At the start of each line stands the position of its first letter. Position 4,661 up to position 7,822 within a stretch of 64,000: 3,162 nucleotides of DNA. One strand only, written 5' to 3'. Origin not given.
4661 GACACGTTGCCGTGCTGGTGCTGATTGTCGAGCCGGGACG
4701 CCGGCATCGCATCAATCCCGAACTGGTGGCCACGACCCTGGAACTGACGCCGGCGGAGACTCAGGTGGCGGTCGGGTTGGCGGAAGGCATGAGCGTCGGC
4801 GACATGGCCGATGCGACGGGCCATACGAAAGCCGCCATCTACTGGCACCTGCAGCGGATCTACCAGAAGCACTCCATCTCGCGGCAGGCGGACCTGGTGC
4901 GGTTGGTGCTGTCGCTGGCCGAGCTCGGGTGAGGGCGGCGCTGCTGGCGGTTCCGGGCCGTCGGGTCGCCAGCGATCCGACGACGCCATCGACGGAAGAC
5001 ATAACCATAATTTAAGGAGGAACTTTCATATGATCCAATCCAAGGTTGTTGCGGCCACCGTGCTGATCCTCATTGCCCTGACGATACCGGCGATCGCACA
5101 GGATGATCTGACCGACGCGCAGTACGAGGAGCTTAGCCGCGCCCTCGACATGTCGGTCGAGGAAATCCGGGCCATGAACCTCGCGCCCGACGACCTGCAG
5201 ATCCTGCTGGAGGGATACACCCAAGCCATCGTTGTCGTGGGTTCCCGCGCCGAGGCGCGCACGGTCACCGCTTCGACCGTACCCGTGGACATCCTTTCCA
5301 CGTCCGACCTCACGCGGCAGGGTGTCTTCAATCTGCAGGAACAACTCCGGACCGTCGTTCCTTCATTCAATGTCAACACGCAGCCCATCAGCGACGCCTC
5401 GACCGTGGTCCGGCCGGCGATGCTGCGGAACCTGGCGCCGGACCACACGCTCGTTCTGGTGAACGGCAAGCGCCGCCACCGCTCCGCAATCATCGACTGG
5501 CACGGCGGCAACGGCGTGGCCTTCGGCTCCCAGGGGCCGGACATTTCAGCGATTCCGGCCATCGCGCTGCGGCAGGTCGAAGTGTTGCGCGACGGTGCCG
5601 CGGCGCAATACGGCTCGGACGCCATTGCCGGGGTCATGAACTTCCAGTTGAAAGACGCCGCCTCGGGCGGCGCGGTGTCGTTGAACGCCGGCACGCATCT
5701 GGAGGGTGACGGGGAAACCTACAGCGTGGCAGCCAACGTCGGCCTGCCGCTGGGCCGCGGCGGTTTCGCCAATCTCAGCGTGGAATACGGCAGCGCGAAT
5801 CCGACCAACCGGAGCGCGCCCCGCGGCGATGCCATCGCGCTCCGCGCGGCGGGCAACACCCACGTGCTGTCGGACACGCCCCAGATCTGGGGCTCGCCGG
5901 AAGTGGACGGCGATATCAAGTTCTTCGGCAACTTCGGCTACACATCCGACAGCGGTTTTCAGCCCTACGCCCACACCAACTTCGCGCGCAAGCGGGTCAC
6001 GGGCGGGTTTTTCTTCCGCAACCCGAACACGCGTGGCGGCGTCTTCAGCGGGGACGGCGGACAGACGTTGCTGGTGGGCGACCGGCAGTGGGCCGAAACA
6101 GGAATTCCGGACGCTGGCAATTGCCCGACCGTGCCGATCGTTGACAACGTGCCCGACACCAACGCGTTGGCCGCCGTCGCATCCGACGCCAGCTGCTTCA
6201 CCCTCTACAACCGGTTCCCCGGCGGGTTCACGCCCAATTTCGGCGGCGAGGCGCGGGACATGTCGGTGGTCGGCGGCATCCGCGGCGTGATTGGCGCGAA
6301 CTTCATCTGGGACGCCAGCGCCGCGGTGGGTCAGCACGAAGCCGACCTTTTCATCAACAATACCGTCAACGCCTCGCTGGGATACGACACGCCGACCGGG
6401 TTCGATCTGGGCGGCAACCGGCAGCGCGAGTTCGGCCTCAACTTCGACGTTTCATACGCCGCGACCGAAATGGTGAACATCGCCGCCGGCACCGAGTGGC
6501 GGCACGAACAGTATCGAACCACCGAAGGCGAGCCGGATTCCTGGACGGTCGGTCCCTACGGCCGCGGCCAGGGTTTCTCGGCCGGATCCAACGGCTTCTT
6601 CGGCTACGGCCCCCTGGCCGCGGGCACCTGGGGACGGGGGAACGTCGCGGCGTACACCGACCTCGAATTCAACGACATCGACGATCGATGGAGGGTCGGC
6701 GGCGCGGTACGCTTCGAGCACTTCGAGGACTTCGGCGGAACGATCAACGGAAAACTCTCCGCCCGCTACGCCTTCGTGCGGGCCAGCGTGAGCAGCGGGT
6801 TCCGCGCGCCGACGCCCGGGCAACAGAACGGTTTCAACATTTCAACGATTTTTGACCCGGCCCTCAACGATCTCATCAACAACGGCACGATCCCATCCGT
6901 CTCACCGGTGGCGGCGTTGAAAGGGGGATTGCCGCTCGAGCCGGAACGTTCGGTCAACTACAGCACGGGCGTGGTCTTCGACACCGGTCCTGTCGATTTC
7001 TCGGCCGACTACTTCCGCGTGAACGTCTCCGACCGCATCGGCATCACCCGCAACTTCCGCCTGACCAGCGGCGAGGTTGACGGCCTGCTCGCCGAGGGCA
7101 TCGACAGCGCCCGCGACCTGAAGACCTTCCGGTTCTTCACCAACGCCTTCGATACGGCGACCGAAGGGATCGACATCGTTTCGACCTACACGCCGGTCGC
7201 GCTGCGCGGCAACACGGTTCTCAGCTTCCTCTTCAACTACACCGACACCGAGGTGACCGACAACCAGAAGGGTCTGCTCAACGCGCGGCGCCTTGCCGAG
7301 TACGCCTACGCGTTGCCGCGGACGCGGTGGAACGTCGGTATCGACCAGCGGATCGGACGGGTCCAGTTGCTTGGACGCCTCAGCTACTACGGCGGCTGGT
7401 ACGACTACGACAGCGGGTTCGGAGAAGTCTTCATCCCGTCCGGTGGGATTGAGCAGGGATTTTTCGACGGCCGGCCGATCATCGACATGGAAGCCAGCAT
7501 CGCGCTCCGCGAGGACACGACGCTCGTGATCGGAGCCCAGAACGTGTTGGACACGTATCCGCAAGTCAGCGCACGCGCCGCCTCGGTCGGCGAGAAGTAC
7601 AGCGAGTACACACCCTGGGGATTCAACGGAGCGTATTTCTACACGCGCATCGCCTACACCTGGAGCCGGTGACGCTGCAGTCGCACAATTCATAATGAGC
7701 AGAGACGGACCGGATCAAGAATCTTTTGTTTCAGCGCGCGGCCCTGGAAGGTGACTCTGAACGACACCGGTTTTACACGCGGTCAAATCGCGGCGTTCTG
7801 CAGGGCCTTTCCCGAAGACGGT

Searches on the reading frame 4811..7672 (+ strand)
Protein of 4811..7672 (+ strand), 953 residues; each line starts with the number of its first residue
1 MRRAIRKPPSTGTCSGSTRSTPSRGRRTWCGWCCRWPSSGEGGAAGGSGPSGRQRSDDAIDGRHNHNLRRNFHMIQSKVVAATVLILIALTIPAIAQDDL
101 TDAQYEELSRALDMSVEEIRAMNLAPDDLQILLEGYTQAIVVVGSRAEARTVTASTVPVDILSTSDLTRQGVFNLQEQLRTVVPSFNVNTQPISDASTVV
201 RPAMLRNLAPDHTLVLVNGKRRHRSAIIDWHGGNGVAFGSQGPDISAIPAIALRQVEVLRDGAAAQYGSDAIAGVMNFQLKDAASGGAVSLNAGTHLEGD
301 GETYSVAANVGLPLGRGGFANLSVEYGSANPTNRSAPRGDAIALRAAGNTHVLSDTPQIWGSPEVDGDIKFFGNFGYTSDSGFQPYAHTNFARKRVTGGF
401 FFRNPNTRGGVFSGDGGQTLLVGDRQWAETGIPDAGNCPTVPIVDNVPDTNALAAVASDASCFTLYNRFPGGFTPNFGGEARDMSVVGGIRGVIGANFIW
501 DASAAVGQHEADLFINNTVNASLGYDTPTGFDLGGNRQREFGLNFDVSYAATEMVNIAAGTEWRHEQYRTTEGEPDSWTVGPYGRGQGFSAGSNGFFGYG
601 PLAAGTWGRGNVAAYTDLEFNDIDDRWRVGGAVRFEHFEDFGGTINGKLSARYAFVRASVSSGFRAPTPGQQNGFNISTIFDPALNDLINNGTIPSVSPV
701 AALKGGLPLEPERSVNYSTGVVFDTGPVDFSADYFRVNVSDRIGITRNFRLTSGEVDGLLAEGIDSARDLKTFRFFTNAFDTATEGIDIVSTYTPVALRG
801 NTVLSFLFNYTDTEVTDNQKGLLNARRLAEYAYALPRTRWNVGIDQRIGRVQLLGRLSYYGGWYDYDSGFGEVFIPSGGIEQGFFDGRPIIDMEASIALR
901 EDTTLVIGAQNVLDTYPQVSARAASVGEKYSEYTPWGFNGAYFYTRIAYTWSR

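Call 50: search_protein_families(library=pfam, proteins=[window:4811-7672:+], max_evalue=0.001)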
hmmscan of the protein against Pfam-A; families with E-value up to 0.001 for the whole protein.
window:4811-7672:+ (953 aa): 2 families
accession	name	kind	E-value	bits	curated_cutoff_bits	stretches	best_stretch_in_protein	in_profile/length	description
PF00593.30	TonB_dep_Rec_b-barrel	-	3.1e-16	60.7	27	1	512-897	88-421/436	TonB dependent receptor-like, beta-barrel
PF07715.20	Plug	-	8e-15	55.7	23.9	1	154-275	4-107/107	TonB-dependent Receptor Plug Domain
